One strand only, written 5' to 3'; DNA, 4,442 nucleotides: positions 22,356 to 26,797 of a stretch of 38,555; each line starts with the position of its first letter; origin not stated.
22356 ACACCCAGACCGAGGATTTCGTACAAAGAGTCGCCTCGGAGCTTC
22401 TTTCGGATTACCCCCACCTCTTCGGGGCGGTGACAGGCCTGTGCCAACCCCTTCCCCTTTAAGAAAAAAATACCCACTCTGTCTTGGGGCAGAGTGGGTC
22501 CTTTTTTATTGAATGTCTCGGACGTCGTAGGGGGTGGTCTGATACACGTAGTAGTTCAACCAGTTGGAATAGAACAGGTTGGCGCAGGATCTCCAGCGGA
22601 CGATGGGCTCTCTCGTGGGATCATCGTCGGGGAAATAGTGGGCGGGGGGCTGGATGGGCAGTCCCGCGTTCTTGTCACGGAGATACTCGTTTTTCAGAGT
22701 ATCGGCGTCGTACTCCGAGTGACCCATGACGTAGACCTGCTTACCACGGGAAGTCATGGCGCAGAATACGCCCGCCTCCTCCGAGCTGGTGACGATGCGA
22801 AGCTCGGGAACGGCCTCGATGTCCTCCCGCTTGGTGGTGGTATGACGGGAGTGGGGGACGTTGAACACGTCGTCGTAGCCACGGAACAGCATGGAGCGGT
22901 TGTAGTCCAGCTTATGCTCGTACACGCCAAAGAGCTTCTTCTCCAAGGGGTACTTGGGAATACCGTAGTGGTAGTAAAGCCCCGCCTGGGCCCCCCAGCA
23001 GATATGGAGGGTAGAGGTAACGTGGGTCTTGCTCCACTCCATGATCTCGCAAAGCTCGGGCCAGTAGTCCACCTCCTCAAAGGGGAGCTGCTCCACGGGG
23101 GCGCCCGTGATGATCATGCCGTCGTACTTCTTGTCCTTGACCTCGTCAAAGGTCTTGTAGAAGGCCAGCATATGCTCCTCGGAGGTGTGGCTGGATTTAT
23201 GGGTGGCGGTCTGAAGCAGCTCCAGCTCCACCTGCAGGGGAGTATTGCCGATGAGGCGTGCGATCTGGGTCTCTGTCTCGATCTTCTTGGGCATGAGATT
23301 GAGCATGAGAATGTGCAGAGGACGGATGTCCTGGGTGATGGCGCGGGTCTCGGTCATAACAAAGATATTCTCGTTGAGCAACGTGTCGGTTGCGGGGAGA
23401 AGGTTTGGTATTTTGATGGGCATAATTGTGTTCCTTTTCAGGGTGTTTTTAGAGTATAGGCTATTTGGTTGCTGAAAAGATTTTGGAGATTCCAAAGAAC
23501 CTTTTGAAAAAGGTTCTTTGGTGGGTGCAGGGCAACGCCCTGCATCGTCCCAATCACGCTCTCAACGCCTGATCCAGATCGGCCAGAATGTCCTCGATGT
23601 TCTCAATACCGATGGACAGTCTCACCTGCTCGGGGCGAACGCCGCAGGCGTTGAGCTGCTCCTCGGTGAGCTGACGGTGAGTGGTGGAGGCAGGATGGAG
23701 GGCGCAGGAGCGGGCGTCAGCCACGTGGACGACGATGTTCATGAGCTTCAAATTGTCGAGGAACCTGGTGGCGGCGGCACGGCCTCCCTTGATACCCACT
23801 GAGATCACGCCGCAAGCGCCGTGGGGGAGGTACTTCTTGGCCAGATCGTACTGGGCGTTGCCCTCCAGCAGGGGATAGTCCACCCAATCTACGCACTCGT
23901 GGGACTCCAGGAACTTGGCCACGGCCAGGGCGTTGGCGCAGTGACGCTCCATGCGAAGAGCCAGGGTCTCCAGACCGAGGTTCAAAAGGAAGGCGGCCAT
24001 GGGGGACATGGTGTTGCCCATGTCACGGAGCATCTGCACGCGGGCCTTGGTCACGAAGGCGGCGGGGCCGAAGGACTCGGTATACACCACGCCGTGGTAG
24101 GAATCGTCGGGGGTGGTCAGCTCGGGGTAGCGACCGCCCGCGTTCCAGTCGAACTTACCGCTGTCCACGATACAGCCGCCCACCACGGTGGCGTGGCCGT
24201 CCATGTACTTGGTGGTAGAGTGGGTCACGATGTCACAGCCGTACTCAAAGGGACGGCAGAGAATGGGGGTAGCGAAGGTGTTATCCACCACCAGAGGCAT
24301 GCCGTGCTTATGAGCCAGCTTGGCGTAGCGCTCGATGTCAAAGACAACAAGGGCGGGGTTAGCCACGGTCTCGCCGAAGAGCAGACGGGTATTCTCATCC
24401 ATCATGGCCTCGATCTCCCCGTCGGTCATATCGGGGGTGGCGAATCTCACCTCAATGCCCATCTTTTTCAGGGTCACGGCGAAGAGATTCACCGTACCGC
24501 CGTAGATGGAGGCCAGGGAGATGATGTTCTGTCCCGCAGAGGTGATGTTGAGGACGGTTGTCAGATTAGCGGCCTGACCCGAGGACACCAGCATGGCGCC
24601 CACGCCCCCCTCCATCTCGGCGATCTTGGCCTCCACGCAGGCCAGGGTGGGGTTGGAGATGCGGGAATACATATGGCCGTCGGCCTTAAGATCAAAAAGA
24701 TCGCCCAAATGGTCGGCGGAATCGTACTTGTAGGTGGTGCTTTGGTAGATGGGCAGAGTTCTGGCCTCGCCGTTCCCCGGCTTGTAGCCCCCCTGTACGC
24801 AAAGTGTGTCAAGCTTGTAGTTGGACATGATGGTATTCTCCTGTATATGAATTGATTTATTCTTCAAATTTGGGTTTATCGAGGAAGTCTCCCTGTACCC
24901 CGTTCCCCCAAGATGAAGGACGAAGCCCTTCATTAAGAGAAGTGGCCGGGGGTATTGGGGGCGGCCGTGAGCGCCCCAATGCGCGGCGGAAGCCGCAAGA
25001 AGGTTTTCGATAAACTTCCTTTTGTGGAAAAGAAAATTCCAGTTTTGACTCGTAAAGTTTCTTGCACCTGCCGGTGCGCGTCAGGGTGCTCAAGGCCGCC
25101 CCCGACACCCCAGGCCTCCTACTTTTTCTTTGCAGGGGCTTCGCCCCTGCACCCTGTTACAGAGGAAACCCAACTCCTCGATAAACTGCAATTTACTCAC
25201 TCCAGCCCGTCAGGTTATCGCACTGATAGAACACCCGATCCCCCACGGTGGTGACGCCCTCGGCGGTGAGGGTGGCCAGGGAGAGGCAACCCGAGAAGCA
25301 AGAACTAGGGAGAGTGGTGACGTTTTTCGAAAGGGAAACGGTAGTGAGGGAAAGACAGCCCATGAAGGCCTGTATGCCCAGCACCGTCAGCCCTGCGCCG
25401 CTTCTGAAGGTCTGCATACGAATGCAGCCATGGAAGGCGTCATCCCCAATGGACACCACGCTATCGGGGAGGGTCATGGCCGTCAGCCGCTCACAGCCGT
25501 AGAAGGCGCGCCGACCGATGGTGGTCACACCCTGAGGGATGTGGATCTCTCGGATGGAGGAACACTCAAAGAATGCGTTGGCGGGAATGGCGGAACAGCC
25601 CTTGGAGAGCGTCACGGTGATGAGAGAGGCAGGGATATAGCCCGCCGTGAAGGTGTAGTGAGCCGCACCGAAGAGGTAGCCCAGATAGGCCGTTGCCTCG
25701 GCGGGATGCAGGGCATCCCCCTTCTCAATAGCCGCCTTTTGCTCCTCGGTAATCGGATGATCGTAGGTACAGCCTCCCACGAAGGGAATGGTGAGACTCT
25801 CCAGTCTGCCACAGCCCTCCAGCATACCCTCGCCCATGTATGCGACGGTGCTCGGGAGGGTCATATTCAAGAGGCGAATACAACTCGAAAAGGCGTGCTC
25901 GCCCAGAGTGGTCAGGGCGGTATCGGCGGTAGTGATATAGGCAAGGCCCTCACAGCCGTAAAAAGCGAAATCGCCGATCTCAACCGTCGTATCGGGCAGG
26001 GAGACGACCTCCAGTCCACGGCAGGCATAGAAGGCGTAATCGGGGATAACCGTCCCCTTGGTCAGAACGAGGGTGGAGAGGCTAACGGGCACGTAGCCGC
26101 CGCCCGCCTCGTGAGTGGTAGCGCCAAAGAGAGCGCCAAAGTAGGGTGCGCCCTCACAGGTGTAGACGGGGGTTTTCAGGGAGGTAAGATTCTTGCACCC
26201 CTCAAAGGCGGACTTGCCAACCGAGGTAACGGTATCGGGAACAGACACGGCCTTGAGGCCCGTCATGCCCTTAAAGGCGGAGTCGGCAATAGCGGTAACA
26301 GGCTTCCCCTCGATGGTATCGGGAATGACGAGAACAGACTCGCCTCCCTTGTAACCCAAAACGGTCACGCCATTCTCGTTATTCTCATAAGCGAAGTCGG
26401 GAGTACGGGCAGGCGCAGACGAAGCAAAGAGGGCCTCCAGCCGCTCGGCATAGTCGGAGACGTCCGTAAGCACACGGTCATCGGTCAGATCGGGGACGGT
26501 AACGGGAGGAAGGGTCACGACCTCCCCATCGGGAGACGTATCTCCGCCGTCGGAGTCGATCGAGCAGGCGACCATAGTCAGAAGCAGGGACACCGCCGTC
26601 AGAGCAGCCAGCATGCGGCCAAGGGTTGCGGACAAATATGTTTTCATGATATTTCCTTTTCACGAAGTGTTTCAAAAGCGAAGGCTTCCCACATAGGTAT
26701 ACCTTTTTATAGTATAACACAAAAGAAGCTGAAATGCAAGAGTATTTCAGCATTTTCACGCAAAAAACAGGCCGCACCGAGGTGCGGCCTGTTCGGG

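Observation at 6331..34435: A mosaic, hairpin-rich repeat family occupies at least nine intergenic spacers in 38 kb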

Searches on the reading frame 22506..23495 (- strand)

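Call 9: search_protein_families(library=pfam, proteins=[window:22506-23495:-], max_evalue=0.00001)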
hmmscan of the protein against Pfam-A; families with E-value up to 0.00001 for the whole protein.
window:22506-23495:- (329 aa): 1 family
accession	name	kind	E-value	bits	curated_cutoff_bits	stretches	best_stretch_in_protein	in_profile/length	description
PF04204.22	HTS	-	2.1e-140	467.3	27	1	26-323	1-298/298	Homoserine O-succinyltransferase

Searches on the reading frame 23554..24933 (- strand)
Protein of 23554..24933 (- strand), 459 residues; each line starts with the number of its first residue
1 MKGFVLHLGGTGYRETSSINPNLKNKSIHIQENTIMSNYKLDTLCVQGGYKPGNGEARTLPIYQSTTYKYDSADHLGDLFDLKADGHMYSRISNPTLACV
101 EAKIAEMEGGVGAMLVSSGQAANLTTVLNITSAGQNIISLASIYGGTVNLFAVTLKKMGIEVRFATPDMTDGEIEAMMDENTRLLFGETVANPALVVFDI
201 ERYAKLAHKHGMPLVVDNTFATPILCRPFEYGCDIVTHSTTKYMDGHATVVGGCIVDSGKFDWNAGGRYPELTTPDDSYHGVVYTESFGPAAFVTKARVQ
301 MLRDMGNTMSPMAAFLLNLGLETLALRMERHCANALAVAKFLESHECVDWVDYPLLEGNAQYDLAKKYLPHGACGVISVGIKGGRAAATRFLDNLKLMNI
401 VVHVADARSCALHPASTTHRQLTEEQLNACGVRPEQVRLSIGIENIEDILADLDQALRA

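Call 9: search_protein_families(library=pfam, proteins=[window:23554-24933:-], max_evalue=0.00001)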
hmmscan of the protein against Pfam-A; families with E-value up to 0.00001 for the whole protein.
window:23554-24933:- (459 aa): 1 family
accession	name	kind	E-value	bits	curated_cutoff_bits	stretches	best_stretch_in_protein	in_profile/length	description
PF01053.26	Cys_Met_Meta_PP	-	1e-120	403.2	27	1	42-457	1-380/381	Cys/Met metabolism PLP-dependent enzyme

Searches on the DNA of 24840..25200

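Call 21: search_rna_families(source=window, start=24840, end=25200, threshold=evalue, max_evalue=10)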
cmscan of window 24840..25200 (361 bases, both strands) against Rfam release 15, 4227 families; matches with E-value up to 10: 3.
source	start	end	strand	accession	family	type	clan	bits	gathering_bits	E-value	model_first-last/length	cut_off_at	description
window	24866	25131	-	RF02695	NrsZ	Gene; sRNA;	-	17.2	76.9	0.017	1-236/236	no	Nitrogen regulated small RNA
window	24943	24991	+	RF04277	mir-1268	Gene; miRNA;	-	15.4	83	4.5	1-52/52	no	mir-1268 microRNA precursor family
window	25095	25164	-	RF02937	Clostridiales-2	Gene; sRNA;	-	12.3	58.6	4.2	1-82/82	no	Clostridiales-2 RNA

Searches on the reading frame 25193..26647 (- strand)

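Call 10: search_protein_families(library=pfam, proteins=[window:25193-26647:-], max_evalue=0.00001)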
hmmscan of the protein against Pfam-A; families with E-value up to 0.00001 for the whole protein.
window:25193-26647:- (484 aa): 2 families
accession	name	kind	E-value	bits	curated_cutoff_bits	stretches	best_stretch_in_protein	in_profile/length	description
PF13306.12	LRR_5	-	2.8e-64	215.2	27.7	3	353-480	2-127/127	BspA type Leucine rich repeat region (6 copies)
PF13855.12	LRR_8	-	7.2e-15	54.9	27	0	420-463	13-57/61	Leucine rich repeat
